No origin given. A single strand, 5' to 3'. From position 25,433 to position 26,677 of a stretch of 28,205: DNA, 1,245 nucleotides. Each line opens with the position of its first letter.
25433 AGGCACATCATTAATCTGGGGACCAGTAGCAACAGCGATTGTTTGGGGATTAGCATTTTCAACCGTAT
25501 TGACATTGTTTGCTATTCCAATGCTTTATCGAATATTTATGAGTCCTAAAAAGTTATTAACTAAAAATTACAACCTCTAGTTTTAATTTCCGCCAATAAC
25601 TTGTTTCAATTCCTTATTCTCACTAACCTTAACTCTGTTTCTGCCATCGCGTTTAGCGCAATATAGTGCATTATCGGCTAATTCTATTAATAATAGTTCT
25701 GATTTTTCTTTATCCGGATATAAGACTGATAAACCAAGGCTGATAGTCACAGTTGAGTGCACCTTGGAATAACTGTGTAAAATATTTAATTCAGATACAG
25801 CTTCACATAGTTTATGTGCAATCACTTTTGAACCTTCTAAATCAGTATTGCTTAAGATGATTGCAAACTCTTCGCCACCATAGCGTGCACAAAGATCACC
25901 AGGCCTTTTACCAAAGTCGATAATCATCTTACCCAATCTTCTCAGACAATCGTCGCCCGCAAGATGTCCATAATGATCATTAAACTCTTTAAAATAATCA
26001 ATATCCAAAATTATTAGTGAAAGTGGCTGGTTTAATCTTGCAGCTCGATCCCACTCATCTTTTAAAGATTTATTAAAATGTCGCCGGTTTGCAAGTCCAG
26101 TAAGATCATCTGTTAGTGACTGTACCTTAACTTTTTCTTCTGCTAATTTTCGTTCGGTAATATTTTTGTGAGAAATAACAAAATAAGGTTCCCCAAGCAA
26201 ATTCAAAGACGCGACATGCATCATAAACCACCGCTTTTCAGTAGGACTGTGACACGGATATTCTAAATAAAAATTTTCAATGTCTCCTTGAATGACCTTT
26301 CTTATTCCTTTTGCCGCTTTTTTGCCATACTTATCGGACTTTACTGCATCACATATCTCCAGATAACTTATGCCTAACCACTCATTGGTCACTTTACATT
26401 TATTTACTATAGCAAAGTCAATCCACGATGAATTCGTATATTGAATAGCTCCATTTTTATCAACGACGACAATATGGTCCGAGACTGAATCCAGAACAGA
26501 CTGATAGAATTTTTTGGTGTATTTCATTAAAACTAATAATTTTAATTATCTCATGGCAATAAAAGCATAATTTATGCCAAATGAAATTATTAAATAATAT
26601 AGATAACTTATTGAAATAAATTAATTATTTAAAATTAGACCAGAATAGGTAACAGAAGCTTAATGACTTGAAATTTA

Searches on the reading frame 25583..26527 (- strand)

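Call 5: search_protein_families(library=ncbifam, proteins=[window:25583-26527:-], max_evalue=1e-10)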
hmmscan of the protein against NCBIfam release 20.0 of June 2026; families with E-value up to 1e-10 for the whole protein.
window:25583-26527:- (314 aa): 19 families
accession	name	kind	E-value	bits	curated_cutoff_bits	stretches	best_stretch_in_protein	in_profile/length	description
TIGR00254.1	GGDEF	domain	1.7e-48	164.5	37.4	1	134-302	2-167/168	diguanylate cyclase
NF038266.1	diguan_SiaD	equivalog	2e-43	148.6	290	1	130-299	87-252/252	biofilm regulation diguanylate cyclase SiaD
NF007135.0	PRK09581.1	equivalog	2.7e-43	148.4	474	1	132-301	288-454/457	PleD family two-component system response regulator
NF007380.0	PRK09894.1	equivalog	5.6e-41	140.8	256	1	130-306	122-291/296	diguanylate cyclase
NF041606.1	dguan_cyc_DgcA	equivalog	2.4e-39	135.2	370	1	136-303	177-340/340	diguanylate cyclase DgcA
NF051473.1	DigCycDgcsShew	equivalog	2.9e-36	125.3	400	1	48-301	55-290/291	diguanylate cyclase DgcS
NF007298.0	PRK09776.1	equivalog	2.8e-34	118.2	1135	1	118-306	665-849/1111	diguanylate cyclase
NF047654.1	DiguCycDgcRLepto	equivalog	6.7e-33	113.8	500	1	129-299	125-293/295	diguanylate cyclase DgcR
NF007423.1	PRK09966.1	equivalog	1.7e-31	109.5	325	1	131-292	233-390/390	diguanylate cyclase DgcN/YfiN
NF007599.0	PRK10245.1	equivalog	1.9e-30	105.6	402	1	124-302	195-370/371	diguanylate cyclase AdrA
NF007474.0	PRK10060.1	equivalog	1.6e-29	102.6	782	1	7-304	112-397/663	cyclic di-GMP phosphodiesterase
NF047872.1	GGDEF_GdpS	equivalog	3.6e-27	95.5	400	1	136-300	186-348/355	GGDEF domain-containing protein GdpS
NF011955.1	PRK15426.1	equivalog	4.6e-27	94.4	408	1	130-304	391-563/564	cellulose biosynthesis regulator diguanylate cyclase DgcQ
NF045675.1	PhdiestaseDibA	equivalog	5.1e-23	81.3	980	1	115-298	181-360/623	phosphodiesterase DibA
NF040885.1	diguan_DgcJ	equivalog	1.2e-20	73.8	500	1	131-297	335-491/493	diguanylate cyclase DgcJ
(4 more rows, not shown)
